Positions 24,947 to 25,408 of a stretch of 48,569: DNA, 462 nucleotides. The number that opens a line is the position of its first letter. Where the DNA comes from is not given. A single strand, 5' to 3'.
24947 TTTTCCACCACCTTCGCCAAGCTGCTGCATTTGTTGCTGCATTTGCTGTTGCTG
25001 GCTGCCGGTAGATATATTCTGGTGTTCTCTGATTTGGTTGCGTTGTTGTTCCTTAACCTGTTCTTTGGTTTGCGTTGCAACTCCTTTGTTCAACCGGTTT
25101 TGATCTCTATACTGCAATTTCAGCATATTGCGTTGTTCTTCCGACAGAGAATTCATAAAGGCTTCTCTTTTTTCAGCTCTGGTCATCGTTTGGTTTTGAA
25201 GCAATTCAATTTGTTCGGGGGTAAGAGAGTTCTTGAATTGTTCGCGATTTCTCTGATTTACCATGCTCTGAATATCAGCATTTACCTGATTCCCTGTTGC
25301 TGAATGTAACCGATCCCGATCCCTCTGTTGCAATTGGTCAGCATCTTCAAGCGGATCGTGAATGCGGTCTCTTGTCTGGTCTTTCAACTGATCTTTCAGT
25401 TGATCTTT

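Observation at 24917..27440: An ECF sigma / FecR anti-sigma module whose anti-sigma C-terminus duplicates the neighbouring secreted LTXXQ protein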

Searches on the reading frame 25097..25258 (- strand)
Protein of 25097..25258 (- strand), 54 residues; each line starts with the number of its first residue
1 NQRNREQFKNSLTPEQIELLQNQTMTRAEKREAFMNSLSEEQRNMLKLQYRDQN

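Call 27: find_homologous_proteins(query=A2, max_evalue=10)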
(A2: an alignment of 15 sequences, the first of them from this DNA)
Query A2 (15 sequences) (54 aa, profile of the alignment): 2 proteins with E <= 10 among 352 candidates.
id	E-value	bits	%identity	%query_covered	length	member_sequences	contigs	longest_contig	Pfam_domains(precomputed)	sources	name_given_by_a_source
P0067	1.6e-11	62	54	65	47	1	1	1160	-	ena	-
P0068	4.4e-1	28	49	65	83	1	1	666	-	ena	-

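Call 28: search_solved_structures(query=A2, max_evalue=10, show_alignments=3)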
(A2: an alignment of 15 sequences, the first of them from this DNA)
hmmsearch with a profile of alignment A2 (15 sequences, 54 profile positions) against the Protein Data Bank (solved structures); distinct sequences matched with E-value up to 10: 36.
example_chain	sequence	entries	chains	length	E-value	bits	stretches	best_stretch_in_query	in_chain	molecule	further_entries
9zem_A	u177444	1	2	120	0.00017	24.5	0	10-33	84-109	HeliScrew4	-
5h7b_A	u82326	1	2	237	0.0002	24.3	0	28-40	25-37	Immunoglobulin G-binding protein A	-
5h7a_C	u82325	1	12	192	0.00089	22.2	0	28-40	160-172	Immunoglobulin G-binding protein A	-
5h79_D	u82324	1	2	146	0.0025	20.8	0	28-40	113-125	Immunoglobulin G-binding protein A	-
7lbw_A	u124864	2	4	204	0.0054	19.7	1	6-36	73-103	Transcription factor A, mitochondrial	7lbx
6erp_C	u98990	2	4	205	0.0055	19.7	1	6-36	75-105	Transcription factor A, mitochondrial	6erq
6hb4_A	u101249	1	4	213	0.0061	19.5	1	6-36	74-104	Transcription factor A, mitochondrial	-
3tq6_A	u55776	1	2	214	0.0062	19.5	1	6-36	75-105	Transcription factor A, mitochondrial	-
6hc3_A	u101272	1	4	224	0.0071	19.3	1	6-36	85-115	Transcription factor A, mitochondrial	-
4nnu_A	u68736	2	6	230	0.0075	19.2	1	6-36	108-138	Transcription factor A, mitochondrial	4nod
9gzm_C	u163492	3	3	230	0.0077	19.2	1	6-36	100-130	Transcription factor A, mitochondrial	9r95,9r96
3tmm_A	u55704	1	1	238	0.0078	19.2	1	6-36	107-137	Transcription factor A, mitochondrial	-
9mn4_A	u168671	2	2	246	0.0091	19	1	6-36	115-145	Transcription factor A, mitochondrial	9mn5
8q05_Z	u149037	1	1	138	0.098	15.7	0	37-52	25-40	CsLinker (alpha3-alpha4)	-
8w6b_C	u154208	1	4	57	0.29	14.2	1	23-52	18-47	RB1-inducible coiled-coil protein 1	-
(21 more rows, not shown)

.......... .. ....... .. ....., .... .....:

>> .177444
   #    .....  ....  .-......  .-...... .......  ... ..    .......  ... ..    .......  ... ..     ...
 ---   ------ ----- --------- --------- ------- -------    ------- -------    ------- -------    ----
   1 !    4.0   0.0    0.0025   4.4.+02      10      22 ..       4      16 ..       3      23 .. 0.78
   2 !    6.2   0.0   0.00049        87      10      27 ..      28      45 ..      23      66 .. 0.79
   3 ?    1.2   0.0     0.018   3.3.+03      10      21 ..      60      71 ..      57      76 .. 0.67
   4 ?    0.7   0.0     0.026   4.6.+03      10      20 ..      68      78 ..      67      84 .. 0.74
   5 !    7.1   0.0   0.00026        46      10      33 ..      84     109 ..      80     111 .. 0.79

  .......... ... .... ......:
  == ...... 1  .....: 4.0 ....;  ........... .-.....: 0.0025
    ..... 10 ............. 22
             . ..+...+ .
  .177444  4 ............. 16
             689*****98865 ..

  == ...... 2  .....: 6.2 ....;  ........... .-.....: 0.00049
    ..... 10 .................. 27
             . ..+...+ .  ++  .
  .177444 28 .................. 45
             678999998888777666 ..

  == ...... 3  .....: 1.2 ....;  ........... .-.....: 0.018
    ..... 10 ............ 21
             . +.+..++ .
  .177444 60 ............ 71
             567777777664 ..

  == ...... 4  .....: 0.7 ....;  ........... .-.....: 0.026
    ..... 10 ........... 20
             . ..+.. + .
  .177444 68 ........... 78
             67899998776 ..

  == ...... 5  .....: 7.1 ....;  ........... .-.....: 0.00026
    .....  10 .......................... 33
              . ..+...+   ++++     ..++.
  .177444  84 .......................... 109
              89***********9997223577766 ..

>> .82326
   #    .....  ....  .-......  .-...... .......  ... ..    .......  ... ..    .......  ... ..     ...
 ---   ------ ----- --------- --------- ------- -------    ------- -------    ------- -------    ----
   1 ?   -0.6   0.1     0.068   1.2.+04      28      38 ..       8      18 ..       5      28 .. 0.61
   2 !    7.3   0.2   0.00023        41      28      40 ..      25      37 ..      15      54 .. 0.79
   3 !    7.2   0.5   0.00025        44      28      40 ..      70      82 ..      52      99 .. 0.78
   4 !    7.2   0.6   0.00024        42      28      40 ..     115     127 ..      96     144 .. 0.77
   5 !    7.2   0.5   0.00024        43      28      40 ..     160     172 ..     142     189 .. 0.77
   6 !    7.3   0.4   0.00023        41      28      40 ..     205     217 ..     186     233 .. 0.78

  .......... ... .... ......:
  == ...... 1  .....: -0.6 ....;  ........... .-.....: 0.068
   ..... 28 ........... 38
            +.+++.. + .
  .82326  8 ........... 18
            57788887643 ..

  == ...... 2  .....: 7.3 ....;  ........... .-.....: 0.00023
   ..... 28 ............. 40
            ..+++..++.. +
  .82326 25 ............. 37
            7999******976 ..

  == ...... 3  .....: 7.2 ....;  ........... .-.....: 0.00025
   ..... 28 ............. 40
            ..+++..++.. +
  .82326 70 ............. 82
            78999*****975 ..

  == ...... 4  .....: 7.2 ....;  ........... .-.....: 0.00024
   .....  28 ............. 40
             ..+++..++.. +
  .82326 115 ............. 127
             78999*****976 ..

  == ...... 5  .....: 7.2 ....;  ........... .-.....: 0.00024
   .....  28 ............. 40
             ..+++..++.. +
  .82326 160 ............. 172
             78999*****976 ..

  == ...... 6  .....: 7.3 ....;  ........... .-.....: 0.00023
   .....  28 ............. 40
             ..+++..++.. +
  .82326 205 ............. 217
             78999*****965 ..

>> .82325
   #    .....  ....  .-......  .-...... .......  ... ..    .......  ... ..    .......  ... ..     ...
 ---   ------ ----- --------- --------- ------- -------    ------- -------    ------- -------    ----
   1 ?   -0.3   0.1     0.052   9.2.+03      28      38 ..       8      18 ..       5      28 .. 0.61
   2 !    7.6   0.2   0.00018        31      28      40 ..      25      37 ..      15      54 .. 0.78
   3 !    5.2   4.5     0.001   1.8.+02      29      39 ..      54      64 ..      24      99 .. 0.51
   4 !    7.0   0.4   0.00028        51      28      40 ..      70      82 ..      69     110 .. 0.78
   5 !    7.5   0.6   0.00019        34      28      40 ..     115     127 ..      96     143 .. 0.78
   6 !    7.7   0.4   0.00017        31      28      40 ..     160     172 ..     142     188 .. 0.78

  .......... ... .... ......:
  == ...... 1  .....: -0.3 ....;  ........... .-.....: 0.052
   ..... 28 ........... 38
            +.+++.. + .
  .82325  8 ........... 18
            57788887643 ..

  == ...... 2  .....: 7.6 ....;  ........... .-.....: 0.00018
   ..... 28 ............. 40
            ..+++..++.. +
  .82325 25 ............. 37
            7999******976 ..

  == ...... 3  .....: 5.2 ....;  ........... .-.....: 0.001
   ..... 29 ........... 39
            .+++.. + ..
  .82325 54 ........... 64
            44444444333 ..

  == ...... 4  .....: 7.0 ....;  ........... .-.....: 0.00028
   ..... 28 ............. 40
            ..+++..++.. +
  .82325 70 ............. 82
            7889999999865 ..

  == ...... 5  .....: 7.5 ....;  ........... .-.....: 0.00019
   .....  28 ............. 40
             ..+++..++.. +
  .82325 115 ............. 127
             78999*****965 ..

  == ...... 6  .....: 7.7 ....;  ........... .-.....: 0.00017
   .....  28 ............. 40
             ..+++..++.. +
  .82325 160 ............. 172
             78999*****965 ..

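Call 39: search_protein_families(library=pfam, alignment_id=A2, max_evalue=10)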
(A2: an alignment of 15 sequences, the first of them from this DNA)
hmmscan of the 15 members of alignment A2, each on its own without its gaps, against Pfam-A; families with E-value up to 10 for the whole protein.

A. member 1, seq(54 aa): 7 families
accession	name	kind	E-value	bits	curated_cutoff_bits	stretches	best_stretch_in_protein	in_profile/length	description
PF07813.17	LTXXQ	-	6.3e-05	24.1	24.3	2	20-46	70-96/100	LTXXQ motif family protein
PF08880.16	QLQ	-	0.0027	17.8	23.8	2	11-25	1-15/35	QLQ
PF24496.1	DUF7588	-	0.073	13.3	27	1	28-49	14-35/65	Domain of unknown function (DUF7588)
PF12651.13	RHH_3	-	0.075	13.5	21.6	1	4-21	1-18/44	Ribbon-helix-helix domain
PF03457.19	HA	-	0.28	11.9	28.4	1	3-21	41-60/64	Helicase associated domain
PF13801.11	Metal_resist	-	0.42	11.2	29.2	1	3-51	33-81/125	Heavy-metal resistance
PF24237.1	INO80E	-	0.82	10.5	27.8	1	31-49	20-38/48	INO80 complex subunit E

B. families by the number of members that match (of 15 scanned): 21 families
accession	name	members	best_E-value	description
PF07813.17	LTXXQ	9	6.3e-05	LTXXQ motif family protein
PF08880.16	QLQ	8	4.2e-05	QLQ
PF20184.3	DUF6547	4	0.041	Family of unknown function (DUF6547)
PF24496.1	DUF7588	2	0.0092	Domain of unknown function (DUF7588)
PF03457.19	HA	2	0.05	Helicase associated domain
PF24622.1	TMP_4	1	0.013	Tape measure protein domain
PF09156.16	Anthrax-tox_M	1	0.029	Anthrax toxin lethal factor, middle domain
PF00162.24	PGK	1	0.05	Phosphoglycerate kinase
PF12651.13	RHH_3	1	0.075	Ribbon-helix-helix domain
PF15683.10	TDRP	1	0.082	Testis development-related protein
PF06767.16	Sif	1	0.085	Sif protein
PF10171.14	Tim29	1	0.091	Translocase of the Inner Mitochondrial membrane 29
PF15533.11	Ntox33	1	0.1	Bacterial toxin 33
PF13713.11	BRX_N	1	0.11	Transcription factor BRX N-terminal domain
PF09883.16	DUF2110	1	0.24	DUF2110 central domain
PF13801.11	Metal_resist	1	0.42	Heavy-metal resistance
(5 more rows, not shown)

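Call 41: search_protein_representatives(alignment_id=A3)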
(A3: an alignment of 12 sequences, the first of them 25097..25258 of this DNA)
Query: 12 sequences, 54 profile positions. Proteins with E-value up to 0.001 (for the whole library): 273; up to 1e-10: 79; up to 1e-30: 0. The best 150 are listed.
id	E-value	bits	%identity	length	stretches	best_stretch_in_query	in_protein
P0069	9.0e-25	102.3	-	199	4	5-48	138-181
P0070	6.2e-24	99.6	-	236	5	2-45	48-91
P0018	3.2e-21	90.9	-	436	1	1-53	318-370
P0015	8.7e-21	89.5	-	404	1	2-53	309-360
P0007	1.2e-20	89.0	-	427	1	2-53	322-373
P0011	1.6e-20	88.7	-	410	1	1-53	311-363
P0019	6.6e-18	80.3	-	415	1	1-53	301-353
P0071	7.3e-18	80.1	-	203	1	1-53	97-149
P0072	7.8e-18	80.1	-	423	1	3-53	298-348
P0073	9.2e-18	79.8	-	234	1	1-53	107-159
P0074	9.6e-18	79.8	-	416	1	4-53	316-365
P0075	1.0e-17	79.7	-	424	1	3-53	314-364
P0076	1.0e-17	79.7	-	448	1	2-53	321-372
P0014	1.7e-17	79.0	-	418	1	2-52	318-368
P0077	2.3e-17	78.6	-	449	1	2-52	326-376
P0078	2.8e-17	78.3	-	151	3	1-51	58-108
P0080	2.7e-16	75.1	-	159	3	1-52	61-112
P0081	3.7e-16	74.7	-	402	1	1-52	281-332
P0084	1.0e-15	73.2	-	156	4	1-52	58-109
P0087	2.7e-15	71.9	-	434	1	3-53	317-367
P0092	5.9e-14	67.6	-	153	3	2-48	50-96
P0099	6.1e-13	64.4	-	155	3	3-51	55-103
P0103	1.2e-12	63.5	-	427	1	3-53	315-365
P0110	4.5e-12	61.6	-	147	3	3-51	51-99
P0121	1.1e-11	60.4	-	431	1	2-52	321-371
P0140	1.1e-10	57.2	-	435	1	5-52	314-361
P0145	2.1e-10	56.2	-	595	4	7-46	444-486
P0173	6.0e-09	51.6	-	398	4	9-45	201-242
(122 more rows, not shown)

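Call 42: search_protein_families(library=pfam, proteins=[P0069, P0070, P0078, P0080, P0084, P0092, P0099, P0110, P0145, P0173], max_evalue=0.01)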
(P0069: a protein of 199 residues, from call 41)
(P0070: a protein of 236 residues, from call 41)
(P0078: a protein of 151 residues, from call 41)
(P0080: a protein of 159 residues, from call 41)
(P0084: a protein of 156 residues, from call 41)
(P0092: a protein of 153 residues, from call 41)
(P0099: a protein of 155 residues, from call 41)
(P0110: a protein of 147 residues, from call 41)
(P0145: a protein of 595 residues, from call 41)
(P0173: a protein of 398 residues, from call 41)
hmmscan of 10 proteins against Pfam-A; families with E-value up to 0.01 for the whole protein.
P0069 (199 aa): 1 family
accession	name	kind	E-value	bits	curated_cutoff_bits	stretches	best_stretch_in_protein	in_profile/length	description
PF07813.17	LTXXQ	-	3.6e-05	24.8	24.3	0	97-182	21-99/100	LTXXQ motif family protein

P0070 (236 aa): 1 family
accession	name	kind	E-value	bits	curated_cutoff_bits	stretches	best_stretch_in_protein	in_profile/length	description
PF07813.17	LTXXQ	-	1.3e-06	29.5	24.3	0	78-121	54-99/100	LTXXQ motif family protein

P0078 (151 aa): 5 families
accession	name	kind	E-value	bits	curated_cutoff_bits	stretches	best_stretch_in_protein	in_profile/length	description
PF07813.17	LTXXQ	-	6.8e-06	27.2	24.3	0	103-131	71-98/100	LTXXQ motif family protein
PF13801.11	Metal_resist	-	0.00089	19.9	29.2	0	35-73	34-72/125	Heavy-metal resistance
PF22360.1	SbsC_spectrin-like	-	0.0026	18.9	26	0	37-78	15-56/62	SbsC,spectrin-like repeat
PF07637.16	PSD5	-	0.0042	17.8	34.2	0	115-138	12-35/62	Protein of unknown function (DUF1595)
PF12845.12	TBD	-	0.0081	16.4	27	0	42-61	23-42/56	TBD domain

P0080 (159 aa): 1 family
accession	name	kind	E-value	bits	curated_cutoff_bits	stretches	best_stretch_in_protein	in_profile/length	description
PF07813.17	LTXXQ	-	0.0055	17.8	24.3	0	48-82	65-98/100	LTXXQ motif family protein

P0084 (156 aa): 1 family
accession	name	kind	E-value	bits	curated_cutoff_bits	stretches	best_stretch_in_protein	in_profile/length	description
PF07813.17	LTXXQ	-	1.8e-05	25.8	24.3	0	103-131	71-98/100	LTXXQ motif family protein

P0092 (153 aa): 2 families
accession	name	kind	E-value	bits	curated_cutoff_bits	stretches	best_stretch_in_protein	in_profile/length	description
PF22360.1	SbsC_spectrin-like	-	2.8e-05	25.2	26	0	24-70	12-57/62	SbsC,spectrin-like repeat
PF19795.4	DUF6279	-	0.0035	17.7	27.7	0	33-128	55-147/195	Family of unknown function (DUF6279)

P0099 (155 aa): 0 families

P0110 (147 aa): 1 family
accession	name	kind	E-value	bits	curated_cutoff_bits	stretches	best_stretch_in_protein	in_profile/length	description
PF07813.17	LTXXQ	-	0.00011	23.3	24.3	0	86-121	62-97/100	LTXXQ motif family protein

P0145 (595 aa): 4 families
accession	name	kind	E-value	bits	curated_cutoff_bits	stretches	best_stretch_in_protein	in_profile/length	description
PF08671.16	SinI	-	2e-07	31.1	31.4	0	52-71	6-25/28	Anti-repressor SinI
PF06648.16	AcMNPV_Ac75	-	0.00033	21.1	24.4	0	374-434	50-111/122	Autographa californica nuclear polyhedrosis virus (AcMNPV), Ac75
PF06819.16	Arc_PepC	-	0.0055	17.3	23.4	0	426-457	63-95/110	Archaeal Peptidase A24 C-terminal Domain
PF22341.1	GSPE_N1E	-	0.0058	17.2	27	0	540-571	21-52/64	GSPII protein E, N1E domain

P0173 (398 aa): 1 family
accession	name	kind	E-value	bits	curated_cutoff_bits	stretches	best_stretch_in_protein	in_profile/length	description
PF07813.17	LTXXQ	-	0.0096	17.1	24.3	0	175-194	75-94/100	LTXXQ motif family protein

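Call 45: search_protein_families(library=pfam, proteins=[P0072, P0074, P0075, P0076, P0077, P0081, P0087, P0103, P0121, P0140], max_evalue=0.001)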
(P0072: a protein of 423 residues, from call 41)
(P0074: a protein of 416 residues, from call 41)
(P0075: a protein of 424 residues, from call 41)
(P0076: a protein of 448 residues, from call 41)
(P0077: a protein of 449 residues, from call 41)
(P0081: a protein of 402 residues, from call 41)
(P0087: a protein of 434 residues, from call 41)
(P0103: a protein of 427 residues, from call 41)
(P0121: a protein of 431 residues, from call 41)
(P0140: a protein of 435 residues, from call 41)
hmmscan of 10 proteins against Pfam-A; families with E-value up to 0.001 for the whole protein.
P0072 (423 aa): 1 family
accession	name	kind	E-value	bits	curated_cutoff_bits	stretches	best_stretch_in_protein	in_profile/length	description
PF04773.18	FecR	-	1.7e-14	54.5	24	1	86-177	2-97/97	FecR protein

P0074 (416 aa): 1 family
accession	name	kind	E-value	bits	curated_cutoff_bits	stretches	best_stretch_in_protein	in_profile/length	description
PF04773.18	FecR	-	1.1e-12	48.7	24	1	85-176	2-97/97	FecR protein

P0075 (424 aa): 1 family
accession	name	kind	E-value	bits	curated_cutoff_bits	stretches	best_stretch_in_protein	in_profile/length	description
PF04773.18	FecR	-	2.7e-11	44.2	24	1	92-175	10-97/97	FecR protein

P0076 (448 aa): 1 family
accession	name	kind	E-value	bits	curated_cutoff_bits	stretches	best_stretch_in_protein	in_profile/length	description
PF04773.18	FecR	-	3.5e-09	37.4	24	1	90-176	7-97/97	FecR protein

P0077 (449 aa): 1 family
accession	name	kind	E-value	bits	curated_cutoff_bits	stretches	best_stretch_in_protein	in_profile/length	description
PF04773.18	FecR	-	3e-14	53.7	24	1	87-177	3-97/97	FecR protein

P0081 (402 aa): 1 family
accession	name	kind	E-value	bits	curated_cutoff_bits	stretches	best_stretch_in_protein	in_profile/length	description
PF04773.18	FecR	-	3.5e-13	50.2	24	1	68-159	2-97/97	FecR protein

P0087 (434 aa): 1 family
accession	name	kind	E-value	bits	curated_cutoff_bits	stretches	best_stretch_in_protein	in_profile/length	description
PF04773.18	FecR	-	7.7e-12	45.9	24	1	84-174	2-97/97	FecR protein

P0103 (427 aa): 1 family
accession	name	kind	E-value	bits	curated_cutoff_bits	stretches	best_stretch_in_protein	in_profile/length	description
PF04773.18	FecR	-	6.1e-12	46.3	24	1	84-175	2-97/97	FecR protein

P0121 (431 aa): 1 family
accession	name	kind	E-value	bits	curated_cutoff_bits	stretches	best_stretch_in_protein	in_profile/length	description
PF04773.18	FecR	-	2e-13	51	24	1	87-177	3-97/97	FecR protein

P0140 (435 aa): 1 family
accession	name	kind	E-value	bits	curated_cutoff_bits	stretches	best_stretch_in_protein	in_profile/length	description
PF04773.18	FecR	-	1.4e-14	54.7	24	1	87-178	2-97/97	FecR protein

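Call 75: search_solved_structures(query=A5, max_evalue=10)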
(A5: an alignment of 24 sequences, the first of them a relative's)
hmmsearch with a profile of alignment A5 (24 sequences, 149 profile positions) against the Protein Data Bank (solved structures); distinct sequences matched with E-value up to 10: 9.
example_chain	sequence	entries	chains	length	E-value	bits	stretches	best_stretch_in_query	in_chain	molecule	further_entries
9zem_A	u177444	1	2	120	0.035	17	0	36-87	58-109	HeliScrew4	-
9fhl_T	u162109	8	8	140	0.2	14.5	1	80-120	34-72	Small ribosomal subunit protein uS19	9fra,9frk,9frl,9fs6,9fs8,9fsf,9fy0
3m9d_G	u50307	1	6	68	0.4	13.6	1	20-63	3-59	Prokaryotic ubiquitin-like protein pup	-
7px9_G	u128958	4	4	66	0.82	12.5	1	23-63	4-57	Prokaryotic ubiquitin-like protein Pup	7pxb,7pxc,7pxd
3qzc_A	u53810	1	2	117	0.85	12.5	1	117-137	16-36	Periplasmic protein CpxP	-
1yqy_A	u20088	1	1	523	0.9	12.4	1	52-128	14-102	Lethal factor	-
4dv8_A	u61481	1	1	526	0.9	12.4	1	52-128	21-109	Lethal factor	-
4pkq_A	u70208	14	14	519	1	12.3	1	53-128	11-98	Lethal factor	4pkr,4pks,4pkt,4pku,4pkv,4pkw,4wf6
3itf_A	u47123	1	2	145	1.6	11.6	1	112-137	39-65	Periplasmic adaptor protein cpxP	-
